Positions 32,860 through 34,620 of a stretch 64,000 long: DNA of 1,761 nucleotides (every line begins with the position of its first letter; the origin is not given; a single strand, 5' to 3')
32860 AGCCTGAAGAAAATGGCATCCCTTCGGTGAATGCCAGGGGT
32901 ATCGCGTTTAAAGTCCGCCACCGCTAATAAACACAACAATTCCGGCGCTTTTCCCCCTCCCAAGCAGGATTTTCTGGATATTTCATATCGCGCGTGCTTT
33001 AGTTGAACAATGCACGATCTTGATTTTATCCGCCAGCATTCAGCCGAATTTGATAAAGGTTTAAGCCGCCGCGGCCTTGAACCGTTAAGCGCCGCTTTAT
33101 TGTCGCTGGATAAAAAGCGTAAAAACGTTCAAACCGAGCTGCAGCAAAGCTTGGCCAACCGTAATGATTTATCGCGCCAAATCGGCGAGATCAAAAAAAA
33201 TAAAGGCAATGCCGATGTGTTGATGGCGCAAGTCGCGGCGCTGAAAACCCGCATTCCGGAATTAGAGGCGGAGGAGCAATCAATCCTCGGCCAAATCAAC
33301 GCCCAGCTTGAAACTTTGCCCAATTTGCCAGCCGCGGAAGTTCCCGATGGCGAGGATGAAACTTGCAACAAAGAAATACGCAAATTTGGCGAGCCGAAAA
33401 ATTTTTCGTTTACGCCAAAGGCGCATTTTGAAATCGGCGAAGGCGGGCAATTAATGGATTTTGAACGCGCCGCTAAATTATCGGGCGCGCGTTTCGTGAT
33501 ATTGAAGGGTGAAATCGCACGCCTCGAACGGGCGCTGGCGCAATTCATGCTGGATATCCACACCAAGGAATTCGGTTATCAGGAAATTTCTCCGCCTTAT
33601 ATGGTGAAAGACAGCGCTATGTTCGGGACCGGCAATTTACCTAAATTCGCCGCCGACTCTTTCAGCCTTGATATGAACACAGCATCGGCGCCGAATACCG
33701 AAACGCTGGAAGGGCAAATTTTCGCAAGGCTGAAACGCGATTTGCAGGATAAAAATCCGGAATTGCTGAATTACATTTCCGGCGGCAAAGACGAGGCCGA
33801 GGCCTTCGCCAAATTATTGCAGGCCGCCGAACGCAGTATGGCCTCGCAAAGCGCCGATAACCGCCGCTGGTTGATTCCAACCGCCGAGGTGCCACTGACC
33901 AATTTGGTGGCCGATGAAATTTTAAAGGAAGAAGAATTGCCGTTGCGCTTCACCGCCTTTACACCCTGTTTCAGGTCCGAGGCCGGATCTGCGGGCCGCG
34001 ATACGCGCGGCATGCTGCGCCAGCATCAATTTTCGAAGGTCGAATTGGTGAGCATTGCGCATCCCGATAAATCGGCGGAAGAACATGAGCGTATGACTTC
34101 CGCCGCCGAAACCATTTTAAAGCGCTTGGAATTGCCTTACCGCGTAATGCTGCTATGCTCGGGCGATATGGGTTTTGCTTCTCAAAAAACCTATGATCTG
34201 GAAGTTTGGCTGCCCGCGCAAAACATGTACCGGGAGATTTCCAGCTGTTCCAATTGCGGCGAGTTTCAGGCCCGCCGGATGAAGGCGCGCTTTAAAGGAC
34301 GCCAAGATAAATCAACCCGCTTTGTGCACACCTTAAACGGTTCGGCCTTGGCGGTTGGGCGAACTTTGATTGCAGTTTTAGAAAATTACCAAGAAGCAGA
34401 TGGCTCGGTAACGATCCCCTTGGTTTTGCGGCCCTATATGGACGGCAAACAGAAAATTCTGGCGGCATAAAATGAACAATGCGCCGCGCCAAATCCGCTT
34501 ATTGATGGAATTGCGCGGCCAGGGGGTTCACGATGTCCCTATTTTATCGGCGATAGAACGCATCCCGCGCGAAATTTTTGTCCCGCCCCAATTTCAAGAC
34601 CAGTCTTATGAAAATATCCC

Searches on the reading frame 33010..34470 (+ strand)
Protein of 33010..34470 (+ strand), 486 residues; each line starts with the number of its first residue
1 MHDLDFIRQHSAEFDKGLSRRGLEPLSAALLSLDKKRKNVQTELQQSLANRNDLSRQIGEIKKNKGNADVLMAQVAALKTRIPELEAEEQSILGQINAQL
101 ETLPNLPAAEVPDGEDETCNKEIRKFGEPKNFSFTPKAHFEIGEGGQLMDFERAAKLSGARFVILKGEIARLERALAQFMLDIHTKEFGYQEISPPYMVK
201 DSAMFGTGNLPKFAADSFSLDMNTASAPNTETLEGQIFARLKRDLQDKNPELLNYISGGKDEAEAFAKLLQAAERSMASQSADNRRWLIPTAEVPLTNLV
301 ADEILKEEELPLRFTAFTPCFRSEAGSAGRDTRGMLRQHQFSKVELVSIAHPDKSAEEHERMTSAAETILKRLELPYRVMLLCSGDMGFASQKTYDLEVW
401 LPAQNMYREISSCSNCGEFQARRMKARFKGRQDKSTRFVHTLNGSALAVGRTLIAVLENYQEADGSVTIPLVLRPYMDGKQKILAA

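Call 19: find_encoding_contigs(protein=window:33010-34470:+, flank=10000, max_places=1)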
Protein window:33010-34470:+ (486 aa): 3 contigs read that carry it; 1 place shown.
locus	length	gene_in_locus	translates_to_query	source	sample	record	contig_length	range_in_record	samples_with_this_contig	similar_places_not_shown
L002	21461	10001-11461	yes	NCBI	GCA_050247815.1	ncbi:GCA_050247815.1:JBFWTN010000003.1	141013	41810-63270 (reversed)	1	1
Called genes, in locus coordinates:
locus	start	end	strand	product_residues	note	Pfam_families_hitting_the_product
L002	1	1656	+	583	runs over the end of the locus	PF03485:Arg_tRNA_synt_N, PF00750:tRNA-synt_1d, PF00133:tRNA-synt_1 (faint), PF01406:tRNA-synt_1e (faint), PF09334:tRNA-synt_1g (faint), PF05746:DALR_1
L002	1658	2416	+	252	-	PF05036:SPOR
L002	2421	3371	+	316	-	PF00933:Glyco_hydro_3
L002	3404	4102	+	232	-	PF02163:Peptidase_M50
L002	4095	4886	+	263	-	PF02616:SMC_ScpA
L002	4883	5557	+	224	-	PF04079:SMC_ScpB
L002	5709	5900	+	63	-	PF02416:TatA_B_E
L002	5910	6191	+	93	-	PF02416:TatA_B_E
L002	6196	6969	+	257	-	PF00902:TatC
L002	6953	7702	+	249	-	-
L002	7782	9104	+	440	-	-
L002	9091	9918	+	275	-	-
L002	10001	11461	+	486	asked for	PF02403:Seryl_tRNA_N, PF00587:tRNA-synt_2b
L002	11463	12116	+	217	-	PF01135:PCMT, PF00398:RrnaAD (weak), PF13847:Methyltransf_31, PF13649:Methyltransf_25 (weak)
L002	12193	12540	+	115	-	PF02699:YajC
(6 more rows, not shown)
